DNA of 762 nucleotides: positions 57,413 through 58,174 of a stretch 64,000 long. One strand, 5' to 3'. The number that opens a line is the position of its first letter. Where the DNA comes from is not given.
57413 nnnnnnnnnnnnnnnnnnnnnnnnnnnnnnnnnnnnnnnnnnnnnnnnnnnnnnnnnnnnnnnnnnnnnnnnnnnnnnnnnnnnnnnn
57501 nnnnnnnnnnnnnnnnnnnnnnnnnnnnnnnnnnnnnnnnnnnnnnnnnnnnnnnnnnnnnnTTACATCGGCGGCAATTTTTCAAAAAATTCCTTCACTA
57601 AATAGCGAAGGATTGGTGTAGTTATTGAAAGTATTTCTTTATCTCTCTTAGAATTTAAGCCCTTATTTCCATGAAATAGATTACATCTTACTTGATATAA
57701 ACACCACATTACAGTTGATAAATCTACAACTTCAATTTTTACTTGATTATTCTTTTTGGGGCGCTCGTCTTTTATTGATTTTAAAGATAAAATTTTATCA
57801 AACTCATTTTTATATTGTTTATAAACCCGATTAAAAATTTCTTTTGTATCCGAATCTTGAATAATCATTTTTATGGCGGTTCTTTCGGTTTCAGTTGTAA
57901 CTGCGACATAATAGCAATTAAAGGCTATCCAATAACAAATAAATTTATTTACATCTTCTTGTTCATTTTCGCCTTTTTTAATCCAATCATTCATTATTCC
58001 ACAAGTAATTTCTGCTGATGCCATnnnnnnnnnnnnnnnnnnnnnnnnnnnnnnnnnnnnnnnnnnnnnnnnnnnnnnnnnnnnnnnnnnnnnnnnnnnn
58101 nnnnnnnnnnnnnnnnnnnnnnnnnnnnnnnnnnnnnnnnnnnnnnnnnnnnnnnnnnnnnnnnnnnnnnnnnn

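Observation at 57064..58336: Uncharacterised three-gene operon (small basic protein, HEPN-like Rx4HG protein, membrane protein) in very AT-rich DNA next to HepT/MntA: a candidate abortive-infection / toxin module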

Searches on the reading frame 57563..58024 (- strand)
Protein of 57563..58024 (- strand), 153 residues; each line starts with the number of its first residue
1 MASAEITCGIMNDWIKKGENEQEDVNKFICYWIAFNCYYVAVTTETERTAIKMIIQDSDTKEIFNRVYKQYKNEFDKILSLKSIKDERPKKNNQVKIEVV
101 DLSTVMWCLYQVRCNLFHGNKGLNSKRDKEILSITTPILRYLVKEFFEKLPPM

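Call 4: search_protein_families(library=pfam, proteins=[window:57563-58024:-], max_evalue=1)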
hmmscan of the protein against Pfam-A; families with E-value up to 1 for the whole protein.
window:57563-58024:- (153 aa): 3 families
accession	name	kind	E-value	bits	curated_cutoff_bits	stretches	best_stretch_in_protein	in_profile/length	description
PF11934.14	DUF3452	-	0.0035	17.4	26.3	1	63-110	55-104/135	Domain of unknown function (DUF3452)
PF17419.7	MauJ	-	0.0087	17.4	28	1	17-128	7-96/116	Methylamine utilization protein MauJ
PF23899.1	SU10_portal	-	0.15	10.9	30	1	10-103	106-199/593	Phage SU10 portal protein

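Call 5: search_protein_families(library=padloc, proteins=[window:57563-58024:-], max_evalue=1)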
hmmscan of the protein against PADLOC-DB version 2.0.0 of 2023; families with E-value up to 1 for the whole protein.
window:57563-58024:- (153 aa): 1 family
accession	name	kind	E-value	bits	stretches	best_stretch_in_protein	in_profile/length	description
PDLC03836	DzbB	-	1.5e-05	22.6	1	45-148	248-336/341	-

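Call 6: search_protein_families(library=ncbifam, proteins=[window:57563-58024:-], max_evalue=1)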
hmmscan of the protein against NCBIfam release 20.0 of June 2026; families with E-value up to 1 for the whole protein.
window:57563-58024:- (153 aa): 0 families

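Call 7: find_homologous_proteins(query=window:57563-58024:-, max_evalue=0.001)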
Query window:57563-58024:- (153 aa): 5 proteins with E <= 0.001 among 21 candidates.
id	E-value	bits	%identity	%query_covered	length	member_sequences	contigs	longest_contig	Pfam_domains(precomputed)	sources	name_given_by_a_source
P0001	2.8e-98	344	100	100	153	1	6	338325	-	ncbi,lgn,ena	-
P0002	1.6e-72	260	77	100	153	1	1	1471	-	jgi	jgi:hypothetical protein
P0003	2.8e-29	120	39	100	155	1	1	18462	-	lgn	-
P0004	3.4e-22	97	36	98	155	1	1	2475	PF17419.8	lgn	-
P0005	9.4e-21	92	36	97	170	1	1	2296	-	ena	-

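Call 8: search_solved_structures(query=window:57563-58024:-, max_evalue=10, show_alignments=2)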
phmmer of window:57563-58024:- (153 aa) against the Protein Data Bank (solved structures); distinct sequences matched with E-value up to 10: 4.
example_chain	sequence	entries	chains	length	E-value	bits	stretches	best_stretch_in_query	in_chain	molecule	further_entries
5jld_A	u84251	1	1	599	0.39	13.7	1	46-89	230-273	Arginyl-tRNA synthetase, putative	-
7p0p_A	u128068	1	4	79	0.45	13.5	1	71-127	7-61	CDGSH iron-sulfur domain-containing protein 2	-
3fnv_A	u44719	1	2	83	0.45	13.4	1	71-127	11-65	CDGSH iron sulfur domain-containing protein 2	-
1fcd_C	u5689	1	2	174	1.1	12.2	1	62-153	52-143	FLAVOCYTOCHROME C SULFIDE DEHYDROGENASE (CYTOCHROME SUBUNIT)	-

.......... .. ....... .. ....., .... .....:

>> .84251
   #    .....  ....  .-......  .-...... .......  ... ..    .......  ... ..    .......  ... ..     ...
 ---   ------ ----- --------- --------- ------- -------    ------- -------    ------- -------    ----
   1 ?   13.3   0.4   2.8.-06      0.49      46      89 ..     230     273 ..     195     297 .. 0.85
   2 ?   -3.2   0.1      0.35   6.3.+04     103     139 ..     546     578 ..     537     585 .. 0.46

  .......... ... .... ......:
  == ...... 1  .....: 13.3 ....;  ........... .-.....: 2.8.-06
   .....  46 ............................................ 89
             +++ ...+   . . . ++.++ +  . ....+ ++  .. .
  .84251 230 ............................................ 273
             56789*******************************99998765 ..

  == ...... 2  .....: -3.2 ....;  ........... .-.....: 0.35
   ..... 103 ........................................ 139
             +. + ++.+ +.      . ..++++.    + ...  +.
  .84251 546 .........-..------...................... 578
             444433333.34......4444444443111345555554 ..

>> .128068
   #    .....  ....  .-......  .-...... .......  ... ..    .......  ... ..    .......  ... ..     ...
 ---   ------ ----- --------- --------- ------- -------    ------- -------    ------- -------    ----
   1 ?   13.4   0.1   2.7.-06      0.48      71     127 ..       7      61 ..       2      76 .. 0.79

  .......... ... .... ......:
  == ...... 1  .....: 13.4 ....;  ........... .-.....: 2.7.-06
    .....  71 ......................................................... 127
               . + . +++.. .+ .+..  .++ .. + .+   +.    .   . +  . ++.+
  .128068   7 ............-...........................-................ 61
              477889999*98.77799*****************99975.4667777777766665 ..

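Call 9: search_protein_families(library=phrogs, proteins=[window:57563-58024:-], max_evalue=1)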
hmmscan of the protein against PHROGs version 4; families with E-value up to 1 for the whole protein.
window:57563-58024:- (153 aa): 4 families
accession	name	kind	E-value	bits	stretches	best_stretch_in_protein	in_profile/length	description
phrog_34611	-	unknown function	0.025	15.8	1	15-94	6-82/87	-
phrog_27260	-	unknown function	0.036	14.9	1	92-122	104-134/160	-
phrog_20845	-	unknown function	0.14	12.9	1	83-121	44-79/244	-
phrog_36810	-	unknown function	0.17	13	1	41-86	5-51/60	-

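Call 12: find_encoding_contigs(protein=P0003, flank=6000, max_places=4)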
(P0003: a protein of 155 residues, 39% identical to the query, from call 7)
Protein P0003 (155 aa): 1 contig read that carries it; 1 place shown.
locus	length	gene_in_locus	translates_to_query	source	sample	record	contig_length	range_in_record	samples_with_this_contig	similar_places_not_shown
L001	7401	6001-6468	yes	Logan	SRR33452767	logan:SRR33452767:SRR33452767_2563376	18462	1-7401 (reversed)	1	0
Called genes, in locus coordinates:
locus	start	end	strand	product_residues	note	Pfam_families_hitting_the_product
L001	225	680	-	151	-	-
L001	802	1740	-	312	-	PF18144:SMODS, PF21654:DncV-like_NTFase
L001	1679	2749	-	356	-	PF01734:Patatin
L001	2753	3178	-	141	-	PF26395:E2-CBASS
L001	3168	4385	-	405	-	PF21654:DncV-like_NTFase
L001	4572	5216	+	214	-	-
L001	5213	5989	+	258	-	-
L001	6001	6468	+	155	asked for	-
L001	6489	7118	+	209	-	-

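Call 13: find_encoding_contigs(protein=P0001, flank=8000, max_places=6)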
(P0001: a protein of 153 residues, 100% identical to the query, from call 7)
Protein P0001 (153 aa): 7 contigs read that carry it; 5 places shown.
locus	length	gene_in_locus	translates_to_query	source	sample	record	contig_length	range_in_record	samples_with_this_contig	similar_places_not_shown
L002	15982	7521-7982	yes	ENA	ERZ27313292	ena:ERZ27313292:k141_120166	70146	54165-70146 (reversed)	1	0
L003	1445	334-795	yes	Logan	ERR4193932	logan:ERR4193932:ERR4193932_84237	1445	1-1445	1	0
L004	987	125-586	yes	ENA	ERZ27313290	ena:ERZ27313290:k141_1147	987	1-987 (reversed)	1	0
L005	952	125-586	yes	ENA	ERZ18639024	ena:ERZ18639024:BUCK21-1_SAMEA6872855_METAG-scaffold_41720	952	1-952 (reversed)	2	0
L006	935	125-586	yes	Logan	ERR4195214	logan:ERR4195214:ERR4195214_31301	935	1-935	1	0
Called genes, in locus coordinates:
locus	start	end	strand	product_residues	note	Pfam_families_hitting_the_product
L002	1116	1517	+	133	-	-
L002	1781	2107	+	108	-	PF00166:Cpn10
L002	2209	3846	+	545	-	PF00118:Cpn60_TCP1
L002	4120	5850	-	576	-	PF18962:Por_Secre_tail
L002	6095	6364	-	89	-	-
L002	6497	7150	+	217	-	-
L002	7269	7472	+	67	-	-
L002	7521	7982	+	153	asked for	-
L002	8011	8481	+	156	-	-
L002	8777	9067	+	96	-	PF01909:NTP_transf_2, PF18765:Polbeta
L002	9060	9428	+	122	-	PF01934:HepT-like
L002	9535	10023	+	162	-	-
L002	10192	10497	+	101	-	-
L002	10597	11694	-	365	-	PF19788:DUF6272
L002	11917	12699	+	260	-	PF04794:YdjC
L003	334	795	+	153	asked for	-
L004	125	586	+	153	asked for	-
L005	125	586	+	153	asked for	-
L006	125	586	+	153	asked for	-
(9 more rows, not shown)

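Call 15: find_encoding_contigs(protein=P0004, flank=6000, max_places=4)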
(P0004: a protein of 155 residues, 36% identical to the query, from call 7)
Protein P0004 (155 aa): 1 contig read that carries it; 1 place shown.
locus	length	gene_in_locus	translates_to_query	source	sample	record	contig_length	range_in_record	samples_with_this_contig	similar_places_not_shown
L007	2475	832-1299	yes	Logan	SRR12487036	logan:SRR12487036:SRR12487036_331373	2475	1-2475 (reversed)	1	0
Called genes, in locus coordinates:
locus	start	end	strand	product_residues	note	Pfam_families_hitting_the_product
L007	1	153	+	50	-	?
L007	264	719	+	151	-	PF01242:PTPS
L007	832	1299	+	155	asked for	PF17419:MauJ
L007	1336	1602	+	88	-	-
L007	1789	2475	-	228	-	?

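Call 16: find_encoding_contigs(protein=P0005, flank=6000, max_places=4)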
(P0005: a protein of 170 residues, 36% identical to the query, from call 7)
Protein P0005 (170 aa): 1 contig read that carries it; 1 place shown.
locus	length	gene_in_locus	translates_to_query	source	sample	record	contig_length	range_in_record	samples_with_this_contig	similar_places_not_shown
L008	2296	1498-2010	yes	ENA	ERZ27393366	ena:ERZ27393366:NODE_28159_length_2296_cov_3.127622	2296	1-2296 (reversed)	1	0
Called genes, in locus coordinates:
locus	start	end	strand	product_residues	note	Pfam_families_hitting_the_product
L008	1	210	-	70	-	?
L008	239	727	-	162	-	PF01510:Amidase_2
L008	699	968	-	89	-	-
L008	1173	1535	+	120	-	-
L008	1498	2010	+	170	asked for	-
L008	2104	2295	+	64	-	?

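Call 17: find_encoding_contigs(protein=P0002, flank=6000, max_places=4)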
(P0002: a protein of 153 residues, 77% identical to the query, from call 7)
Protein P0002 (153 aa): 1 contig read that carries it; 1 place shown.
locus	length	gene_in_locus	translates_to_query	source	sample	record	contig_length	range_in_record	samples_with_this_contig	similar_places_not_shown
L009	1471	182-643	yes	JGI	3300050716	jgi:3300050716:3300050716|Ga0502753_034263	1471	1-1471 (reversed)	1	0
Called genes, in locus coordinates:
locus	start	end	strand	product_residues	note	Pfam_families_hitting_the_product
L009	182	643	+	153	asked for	-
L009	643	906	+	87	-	-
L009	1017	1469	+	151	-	?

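Call 31: search_protein_representatives(alignment_id=A1)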
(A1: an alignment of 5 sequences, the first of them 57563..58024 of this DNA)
Query: 5 sequences, 155 profile positions. Proteins with E-value up to 0.001 (for the whole library): 1839; up to 1e-10: 496; up to 1e-30: 17. The best 150 are listed.
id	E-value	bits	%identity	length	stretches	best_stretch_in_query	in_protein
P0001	2.1e-71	255.0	-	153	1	1-155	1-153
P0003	1.2e-69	249.3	-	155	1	1-155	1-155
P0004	1.7e-66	239.1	-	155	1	1-155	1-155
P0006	5.8e-44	165.9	-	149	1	1-150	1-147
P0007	1.4e-42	161.3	-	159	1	1-151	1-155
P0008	1.6e-42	161.2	-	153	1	1-150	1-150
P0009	3.8e-42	160.0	-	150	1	1-149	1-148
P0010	4.1e-42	159.8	-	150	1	1-148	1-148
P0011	9.5e-41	155.4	-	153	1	1-151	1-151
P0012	9.0e-40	152.2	-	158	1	1-150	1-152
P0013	1.5e-39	151.5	-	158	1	1-150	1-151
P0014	1.7e-39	151.3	-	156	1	1-153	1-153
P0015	2.5e-38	147.5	-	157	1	1-150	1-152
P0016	5.9e-38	146.3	-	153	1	1-149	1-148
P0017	1.1e-34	135.7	-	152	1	1-149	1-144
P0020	1.9e-25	105.7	-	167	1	1-150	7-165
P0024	4.1e-22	94.9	-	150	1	12-154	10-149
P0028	2.7e-21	92.2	-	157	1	5-144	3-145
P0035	1.5e-20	89.8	-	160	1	1-149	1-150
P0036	1.9e-20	89.4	-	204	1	21-149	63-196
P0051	2.5e-18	82.6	-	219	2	100-148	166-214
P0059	5.7e-18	81.4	-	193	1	10-152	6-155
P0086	1.1e-16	77.3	-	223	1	24-149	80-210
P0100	2.7e-16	76.0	-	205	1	23-144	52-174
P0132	1.5e-15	73.6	-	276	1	7-142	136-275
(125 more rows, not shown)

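Call 34: search_protein_families(library=pfam, alignment_id=A2, max_evalue=0.01)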
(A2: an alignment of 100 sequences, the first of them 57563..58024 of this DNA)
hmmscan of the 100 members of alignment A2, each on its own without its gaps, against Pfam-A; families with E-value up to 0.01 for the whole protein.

A. member 1, window:57563-58024:- (153 aa): 2 families
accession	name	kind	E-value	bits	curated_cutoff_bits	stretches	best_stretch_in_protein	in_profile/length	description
PF11934.14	DUF3452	-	0.0035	17.4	26.3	1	63-110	55-104/135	Domain of unknown function (DUF3452)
PF17419.7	MauJ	-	0.0087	17.4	28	0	17-128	7-96/116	Methylamine utilization protein MauJ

B. families by the number of members that match (of 100 scanned): 9 families
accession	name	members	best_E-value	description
PF17419.7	MauJ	19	6.4e-09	Methylamine utilization protein MauJ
PF01093.22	Clusterin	1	0.00065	Clusterin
PF17898.6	GerD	1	0.00067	Spore germination GerD central core domain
PF22718.1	SNaCT13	1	0.0034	Short NACHT-associated C-Terminal domain, family 13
PF11934.14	DUF3452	1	0.0035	Domain of unknown function (DUF3452)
PF18739.6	HEPN_Apea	1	0.0042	Apea-like HEPN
PF11262.13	Tho2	1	0.0062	Transcription factor/nuclear export subunit protein 2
PF09409.15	PUB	1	0.0066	PUB domain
PF06022.16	Cir_Bir_Yir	1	0.01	Plasmodium variant antigen protein Cir/Yir/Bir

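Call 35: search_solved_structures(query=A2, max_evalue=10, show_alignments=3)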
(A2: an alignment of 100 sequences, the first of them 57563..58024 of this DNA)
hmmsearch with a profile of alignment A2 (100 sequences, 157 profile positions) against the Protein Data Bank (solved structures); distinct sequences matched with E-value up to 10: 3.
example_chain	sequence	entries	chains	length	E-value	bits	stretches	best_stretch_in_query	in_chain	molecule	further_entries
1f4o_A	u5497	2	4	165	0.62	13.4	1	8-48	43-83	GRANCALCIN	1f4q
1k94_A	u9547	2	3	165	0.64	13.4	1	8-48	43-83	GRANCALCIN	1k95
2oux_A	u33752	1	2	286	5.5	10.3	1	20-84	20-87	Magnesium transporter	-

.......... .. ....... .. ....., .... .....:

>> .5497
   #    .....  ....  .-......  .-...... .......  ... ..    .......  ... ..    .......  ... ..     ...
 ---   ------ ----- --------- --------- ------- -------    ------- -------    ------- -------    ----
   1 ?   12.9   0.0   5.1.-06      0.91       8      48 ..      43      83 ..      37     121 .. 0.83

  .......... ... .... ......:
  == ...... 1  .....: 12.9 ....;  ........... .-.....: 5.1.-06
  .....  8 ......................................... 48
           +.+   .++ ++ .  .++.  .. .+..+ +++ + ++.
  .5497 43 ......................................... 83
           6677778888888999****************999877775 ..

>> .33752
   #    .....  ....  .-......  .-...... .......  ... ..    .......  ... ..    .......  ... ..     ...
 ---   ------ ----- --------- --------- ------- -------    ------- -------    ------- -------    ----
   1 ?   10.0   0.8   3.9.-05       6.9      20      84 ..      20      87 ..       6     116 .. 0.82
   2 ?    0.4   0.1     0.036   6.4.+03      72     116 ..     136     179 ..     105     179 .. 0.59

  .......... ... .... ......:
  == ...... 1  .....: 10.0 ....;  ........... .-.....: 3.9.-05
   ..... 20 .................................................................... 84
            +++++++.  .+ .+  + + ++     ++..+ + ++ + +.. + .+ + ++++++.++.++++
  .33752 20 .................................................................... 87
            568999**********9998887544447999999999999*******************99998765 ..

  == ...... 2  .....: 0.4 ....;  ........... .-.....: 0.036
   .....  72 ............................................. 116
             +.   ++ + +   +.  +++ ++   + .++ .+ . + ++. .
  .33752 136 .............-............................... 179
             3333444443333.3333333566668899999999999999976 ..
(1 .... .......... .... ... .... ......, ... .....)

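Call 37: find_related_loci(query=A2, collection=genome_contigs, flank=5000)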
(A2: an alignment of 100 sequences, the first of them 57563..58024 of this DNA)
Query A2 (153 aa) in genome_contigs; peptide patterns used: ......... (x = any residue, [..] = any of these).
270 stretches matched a pattern; 218 encode a relative of the query (tblastn E <= 1e-3); the best 80 are kept; 80 distinct loci.
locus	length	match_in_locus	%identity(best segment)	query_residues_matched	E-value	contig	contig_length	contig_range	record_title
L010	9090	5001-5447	39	1-148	6e-34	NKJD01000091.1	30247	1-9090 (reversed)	MAG: Flavobacterium sp. BFFFF2 NODE_1180, whole genome shotgun sequence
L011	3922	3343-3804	37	1-152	5e-27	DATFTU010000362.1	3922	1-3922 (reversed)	MAG TPA_asm: Bacteroidia bacterium isolate SMAG_U9419 k141_85998, whole genome shotgun sequence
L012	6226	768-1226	35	1-152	2e-26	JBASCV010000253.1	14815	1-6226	MAG: Bacteroidia bacterium isolate MFD03501_ilm_asm_bin18 k127_36883, whole genome shotgun sequence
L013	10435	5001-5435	35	1-144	1e-23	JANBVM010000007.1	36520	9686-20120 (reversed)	MAG: Patescibacteria group bacterium isolate AMOR_Bin_1762 NODE_7_length_36520_cov_36.600691, whole genome shotgun seque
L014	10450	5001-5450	31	10-149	4e-18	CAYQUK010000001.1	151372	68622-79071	MAG TPA_asm: uncultured Candidatus Saccharibacteria bacterium isolate SRP170004_co1_235 genome assembly, contig: NODE_96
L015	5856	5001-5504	24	10-143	1e-16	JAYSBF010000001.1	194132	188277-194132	MAG: Magnetospirillum sp. isolate XM6_XAHMGE1bin.13 NODE_44_length_194132_cov_2.851762, whole genome shotgun sequence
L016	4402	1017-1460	31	10-148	3e-15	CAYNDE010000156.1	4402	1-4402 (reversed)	MAG TPA_asm: uncultured Pirellulales bacterium isolate binchicken_co34_157 genome assembly, contig: NODE_36538_length_44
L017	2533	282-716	34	14-149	2e-14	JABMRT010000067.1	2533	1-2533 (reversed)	MAG: candidate division KSB1 bacterium isolate bin.322 k141_2146158, whole genome shotgun sequence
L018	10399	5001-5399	27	14-139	3e-14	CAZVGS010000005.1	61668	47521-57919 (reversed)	MAG TPA_asm: uncultured Gammaproteobacteria bacterium isolate binchicken_co16_182 genome assembly, contig: NODE_821_leng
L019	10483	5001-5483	28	5-143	6e-14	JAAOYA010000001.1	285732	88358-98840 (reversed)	Candidatus Woesearchaeota archaeon isolate DPANNHV_H1.bin.22 k83_172032, whole genome shotgun sequence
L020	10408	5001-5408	30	13-144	6e-14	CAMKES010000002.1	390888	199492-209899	MAG: uncultured Clostridia bacterium isolate SRR12081303_bin.1_metaWRAP_v1.3_MAG genome assembly, contig: ERZ12289767.8,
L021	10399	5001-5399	29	13-142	5e-14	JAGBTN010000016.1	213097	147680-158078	MAG: Bacteroidaceae bacterium isolate RGIG9433 Yak_Cecum-2__c806039, whole genome shotgun sequence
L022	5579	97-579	30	14-148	1e-13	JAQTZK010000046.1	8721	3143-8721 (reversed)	MAG: Candidatus Gracilibacteria bacterium isolate STC_59 NODE_20172_length_8721_cov_2.761229_Sandtown_C, whole genome sh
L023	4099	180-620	32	10-148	1e-13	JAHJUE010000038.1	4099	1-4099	MAG: Bacteroidetes bacterium isolate OS_PC_MetaG.mb.9 OS_PC_MetaG.mb.9_k141_765281, whole genome shotgun sequence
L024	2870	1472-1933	28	14-153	1e-13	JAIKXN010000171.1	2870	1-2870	MAG: Lachnospiraceae bacterium isolate RUI456 k141_14651398_flag=1_multi=7.0000_len=2870, whole genome shotgun sequence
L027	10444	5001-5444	28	14-144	2e-12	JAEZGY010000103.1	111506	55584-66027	MAG: Bacillota bacterium isolate OH_CDB_116 k127_1803610, whole genome shotgun sequence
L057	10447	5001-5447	28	28-143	5e-10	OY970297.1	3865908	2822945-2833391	MAG: uncultured Alphaproteobacteria bacterium isolate MFD05747.bin.2.145 genome assembly, chromosome: 1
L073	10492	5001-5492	23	15-145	6e-9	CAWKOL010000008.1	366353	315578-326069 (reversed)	MAG: uncultured Alphaproteobacteria bacterium isolate MFD05512.bin.2.168 genome assembly, contig: contig_2104, whole gen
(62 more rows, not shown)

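Call 43: predict_structure(alignment_id=A2)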
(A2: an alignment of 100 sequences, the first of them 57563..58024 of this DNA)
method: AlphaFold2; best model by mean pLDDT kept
length: 153 residues; sequences in the alignment: 100
mean_pLDDT: 95.1   pTM: 0.90
mean pLDDT of the five models: 95.1, 94.6, 94.6, 94.4, 94.2
residues with pLDDT >= 90: 136; 70-90: 15; 50-70: 2; < 50: 0
segments of 3 or more residues with pLDDT < 50: none
pLDDT, mean of each block of 10 residues (from residue 1): 89 98 97 97 95 97 98 98 94 95 98 92 88 98 97 77
secondary structure, 60 per line:
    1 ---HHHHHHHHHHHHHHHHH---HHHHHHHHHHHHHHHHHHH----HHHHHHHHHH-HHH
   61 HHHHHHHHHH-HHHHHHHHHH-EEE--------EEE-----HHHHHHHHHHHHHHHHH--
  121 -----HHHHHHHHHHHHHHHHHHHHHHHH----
elements in order: H4-20 H24-42 H47-56 H58-70 H72-81 E83-85 E94-96 H102-118 H126-149

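Call 47: search_protein_families(library=pfam, alignment_id=A3, max_evalue=0.001)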
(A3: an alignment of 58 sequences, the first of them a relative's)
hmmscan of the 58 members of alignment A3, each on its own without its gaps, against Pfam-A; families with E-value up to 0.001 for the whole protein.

A. member 1, L001:5213-5986:+ (258 aa): 0 families

B. families by the number of members that match (of 58 scanned): 64 families (the first 25 are shown)
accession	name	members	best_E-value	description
PF02384.22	N6_Mtase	5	2.4e-114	N-6 DNA Methylase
PF04851.21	ResIII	3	2e-39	Type III restriction enzyme, res subunit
PF07669.17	Eco57I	3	7.9e-38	Eco57I restriction-modification methylase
PF13560.12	HTH_31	3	1.2e-10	Helix-turn-helix domain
PF20473.4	MmeI_Mtase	3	1.6e-08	MmeI, DNA-methyltransferase domain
PF01381.28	HTH_3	3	6.3e-06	Helix-turn-helix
PF02463.25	SMC_N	2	1.9e-13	RecF/RecN/SMC N terminal domain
PF00270.35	DEAD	2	1.7e-11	DEAD/DEAH box helicase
PF13304.12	AAA_21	2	1.2e-10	AAA domain, putative AbiEii toxin, Type IV TA system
PF04545.22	Sigma70_r4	2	7.4e-09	Sigma-70, region 4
PF13175.12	AAA_15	2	1.4e-06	AAA ATPase domain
PF01875.22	Memo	1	4.5e-77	Memo-like protein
PF18766.7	SWI2_SNF2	1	1.3e-60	SWI2/SNF2 ATPase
PF22679.2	T1R_D3-like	1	2.2e-58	Type I restriction enzyme subunit R domain 3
PF12008.13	EcoR124_C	1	1e-56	Type I restriction and modification enzyme - subunit R C terminal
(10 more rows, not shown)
